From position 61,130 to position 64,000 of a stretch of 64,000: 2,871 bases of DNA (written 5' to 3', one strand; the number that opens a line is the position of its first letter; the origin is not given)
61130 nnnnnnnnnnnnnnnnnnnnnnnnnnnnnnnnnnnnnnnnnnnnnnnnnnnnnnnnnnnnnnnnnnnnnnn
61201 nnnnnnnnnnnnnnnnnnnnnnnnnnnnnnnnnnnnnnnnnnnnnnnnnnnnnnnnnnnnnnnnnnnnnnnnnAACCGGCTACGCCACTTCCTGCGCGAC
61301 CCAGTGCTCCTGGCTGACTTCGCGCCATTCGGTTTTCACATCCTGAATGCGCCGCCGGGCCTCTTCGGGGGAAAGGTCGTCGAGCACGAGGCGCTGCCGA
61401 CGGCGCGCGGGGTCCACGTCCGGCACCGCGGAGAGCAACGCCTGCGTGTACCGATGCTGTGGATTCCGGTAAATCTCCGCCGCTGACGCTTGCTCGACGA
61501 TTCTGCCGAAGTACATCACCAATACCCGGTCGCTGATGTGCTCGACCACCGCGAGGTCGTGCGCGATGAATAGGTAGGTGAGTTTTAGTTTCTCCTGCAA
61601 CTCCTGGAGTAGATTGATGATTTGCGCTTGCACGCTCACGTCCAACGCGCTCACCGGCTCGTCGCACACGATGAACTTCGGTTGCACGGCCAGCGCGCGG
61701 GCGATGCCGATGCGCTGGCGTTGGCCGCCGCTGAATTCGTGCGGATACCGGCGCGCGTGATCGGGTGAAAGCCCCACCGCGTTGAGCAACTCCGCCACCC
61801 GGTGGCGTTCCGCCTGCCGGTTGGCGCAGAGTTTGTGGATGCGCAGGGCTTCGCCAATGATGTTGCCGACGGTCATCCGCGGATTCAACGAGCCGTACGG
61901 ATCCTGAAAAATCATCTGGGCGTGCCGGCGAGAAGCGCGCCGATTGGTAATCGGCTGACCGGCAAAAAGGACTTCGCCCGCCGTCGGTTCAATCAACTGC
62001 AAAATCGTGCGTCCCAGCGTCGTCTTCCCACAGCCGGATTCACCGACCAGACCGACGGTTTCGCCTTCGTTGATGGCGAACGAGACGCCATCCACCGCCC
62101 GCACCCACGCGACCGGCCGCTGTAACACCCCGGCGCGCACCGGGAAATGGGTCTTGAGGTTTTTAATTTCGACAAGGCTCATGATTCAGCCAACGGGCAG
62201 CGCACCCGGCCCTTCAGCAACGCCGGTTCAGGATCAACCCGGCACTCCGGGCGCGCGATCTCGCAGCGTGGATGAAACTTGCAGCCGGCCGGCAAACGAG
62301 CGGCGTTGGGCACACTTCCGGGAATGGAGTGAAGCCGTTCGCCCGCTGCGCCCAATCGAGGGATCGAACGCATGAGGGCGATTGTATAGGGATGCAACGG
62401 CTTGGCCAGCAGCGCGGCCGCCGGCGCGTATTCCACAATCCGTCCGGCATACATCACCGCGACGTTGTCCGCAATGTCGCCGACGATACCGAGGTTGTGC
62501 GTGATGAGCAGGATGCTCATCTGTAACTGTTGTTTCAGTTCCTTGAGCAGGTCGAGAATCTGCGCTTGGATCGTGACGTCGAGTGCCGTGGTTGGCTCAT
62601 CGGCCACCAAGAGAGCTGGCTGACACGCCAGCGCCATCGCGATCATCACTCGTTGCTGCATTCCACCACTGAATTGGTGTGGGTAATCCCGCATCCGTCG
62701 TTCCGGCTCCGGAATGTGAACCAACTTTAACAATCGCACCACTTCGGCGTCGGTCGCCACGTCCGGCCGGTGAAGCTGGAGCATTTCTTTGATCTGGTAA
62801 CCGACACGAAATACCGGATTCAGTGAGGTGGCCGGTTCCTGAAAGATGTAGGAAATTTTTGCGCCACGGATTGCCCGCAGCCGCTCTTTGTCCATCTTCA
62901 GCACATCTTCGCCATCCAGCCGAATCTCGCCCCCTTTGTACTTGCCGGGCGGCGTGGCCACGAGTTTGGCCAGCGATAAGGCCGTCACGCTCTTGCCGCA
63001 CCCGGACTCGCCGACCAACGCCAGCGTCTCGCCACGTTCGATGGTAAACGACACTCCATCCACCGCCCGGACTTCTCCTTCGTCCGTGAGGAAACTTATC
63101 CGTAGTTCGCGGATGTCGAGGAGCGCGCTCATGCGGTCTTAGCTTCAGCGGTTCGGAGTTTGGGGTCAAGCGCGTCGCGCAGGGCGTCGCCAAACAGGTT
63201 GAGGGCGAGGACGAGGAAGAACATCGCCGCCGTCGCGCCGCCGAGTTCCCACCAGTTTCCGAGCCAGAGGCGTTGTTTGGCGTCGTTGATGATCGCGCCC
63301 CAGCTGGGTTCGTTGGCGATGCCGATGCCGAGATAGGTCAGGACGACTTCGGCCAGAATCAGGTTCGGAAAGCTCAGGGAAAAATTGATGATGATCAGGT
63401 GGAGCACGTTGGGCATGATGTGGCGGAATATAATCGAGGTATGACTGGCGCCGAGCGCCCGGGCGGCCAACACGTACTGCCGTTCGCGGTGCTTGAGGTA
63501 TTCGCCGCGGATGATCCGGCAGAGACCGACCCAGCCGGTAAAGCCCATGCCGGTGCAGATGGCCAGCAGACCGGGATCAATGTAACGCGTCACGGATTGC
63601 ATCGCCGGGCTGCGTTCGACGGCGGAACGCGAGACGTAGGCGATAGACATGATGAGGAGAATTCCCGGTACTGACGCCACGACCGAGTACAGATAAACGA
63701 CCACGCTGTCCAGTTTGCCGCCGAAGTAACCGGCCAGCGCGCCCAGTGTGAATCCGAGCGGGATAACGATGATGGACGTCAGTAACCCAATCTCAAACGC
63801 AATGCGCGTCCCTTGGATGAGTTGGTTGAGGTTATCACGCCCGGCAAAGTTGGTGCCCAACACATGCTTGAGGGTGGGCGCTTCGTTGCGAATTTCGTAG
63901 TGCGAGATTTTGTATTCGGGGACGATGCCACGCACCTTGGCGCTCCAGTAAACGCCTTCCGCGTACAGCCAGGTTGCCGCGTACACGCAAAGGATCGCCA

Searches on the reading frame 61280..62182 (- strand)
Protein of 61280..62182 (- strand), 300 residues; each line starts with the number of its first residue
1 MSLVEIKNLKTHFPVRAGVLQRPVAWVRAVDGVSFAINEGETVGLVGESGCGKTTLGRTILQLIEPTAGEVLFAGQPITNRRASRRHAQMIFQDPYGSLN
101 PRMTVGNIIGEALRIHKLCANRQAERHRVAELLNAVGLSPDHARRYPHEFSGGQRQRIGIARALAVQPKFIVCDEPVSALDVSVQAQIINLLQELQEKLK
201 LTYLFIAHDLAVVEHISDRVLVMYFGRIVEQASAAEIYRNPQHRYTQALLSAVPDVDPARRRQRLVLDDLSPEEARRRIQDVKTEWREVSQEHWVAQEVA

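Call 5: search_protein_families(library=pfam, proteins=[window:61280-62182:-], max_evalue=0.01)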
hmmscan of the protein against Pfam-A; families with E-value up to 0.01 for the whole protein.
window:61280-62182:- (300 aa): 8 families
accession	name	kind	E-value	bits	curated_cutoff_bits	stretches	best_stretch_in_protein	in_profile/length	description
PF00005.33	ABC_tran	-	2.5e-35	122.5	25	1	31-177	2-136/137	ABC transporter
PF08352.17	oligo_HPY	-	1.3e-08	35.6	27.1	1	229-262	1-34/65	Oligopeptide/dipeptide transporter, C-terminal region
PF02463.25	SMC_N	-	6.4e-06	26.2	40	1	43-221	27-209/220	RecF/RecN/SMC N terminal domain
PF13304.12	AAA_21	-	0.00044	20.8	27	0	145-198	233-290/304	AAA domain, putative AbiEii toxin, Type IV TA system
PF13191.12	AAA_16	-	0.00077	20.4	32.6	1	40-150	24-120/167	AAA ATPase domain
PF13401.12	AAA_22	-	0.0017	19.1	27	1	45-195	10-107/130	AAA domain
PF13245.12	AAA_19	-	0.0038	17.8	25.1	1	40-194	11-116/134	AAA domain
PF07728.20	AAA_5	-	0.0087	16.5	22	0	45-65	4-24/139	AAA domain (dynein-related subfamily)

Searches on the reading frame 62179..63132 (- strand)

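Call 5: search_protein_families(library=pfam, proteins=[window:62179-63132:-], max_evalue=0.01)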
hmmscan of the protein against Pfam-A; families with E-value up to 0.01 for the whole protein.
window:62179-63132:- (317 aa): 6 families
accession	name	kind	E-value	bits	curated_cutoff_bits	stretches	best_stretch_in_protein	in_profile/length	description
PF00005.33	ABC_tran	-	1.5e-29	103.7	25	1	25-182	2-137/137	ABC transporter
PF08352.17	oligo_HPY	-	8.6e-23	81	27.1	1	233-297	1-65/65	Oligopeptide/dipeptide transporter, C-terminal region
PF13304.12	AAA_21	-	1.6e-06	28.9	27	1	148-217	232-303/304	AAA domain, putative AbiEii toxin, Type IV TA system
PF02463.25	SMC_N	-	4.8e-06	26.6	40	1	37-226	27-211/220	RecF/RecN/SMC N terminal domain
PF13481.12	AAA_25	-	0.00093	19.3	27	1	31-60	30-59/195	AAA domain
PF05621.17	TniB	-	0.0029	17.5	22.4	0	162-210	110-160/189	Bacterial TniB protein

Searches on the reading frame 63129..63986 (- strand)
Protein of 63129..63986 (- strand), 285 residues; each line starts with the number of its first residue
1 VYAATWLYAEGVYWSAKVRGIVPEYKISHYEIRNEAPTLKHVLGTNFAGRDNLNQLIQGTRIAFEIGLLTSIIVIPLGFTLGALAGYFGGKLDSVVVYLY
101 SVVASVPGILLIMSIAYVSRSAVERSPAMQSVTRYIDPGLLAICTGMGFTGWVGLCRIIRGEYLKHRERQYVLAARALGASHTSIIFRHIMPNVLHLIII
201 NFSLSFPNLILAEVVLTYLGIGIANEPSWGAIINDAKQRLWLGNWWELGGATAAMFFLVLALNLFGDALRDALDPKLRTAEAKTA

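Call 5: search_protein_families(library=pfam, proteins=[window:63129-63986:-], max_evalue=0.01)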
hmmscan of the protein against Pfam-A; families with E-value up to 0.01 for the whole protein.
window:63129-63986:- (285 aa): 1 family
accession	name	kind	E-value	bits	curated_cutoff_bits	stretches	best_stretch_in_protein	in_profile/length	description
PF00528.27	BPD_transp_1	-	1.8e-27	96.7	26.4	1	78-278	1-183/184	Binding-protein-dependent transport system inner membrane component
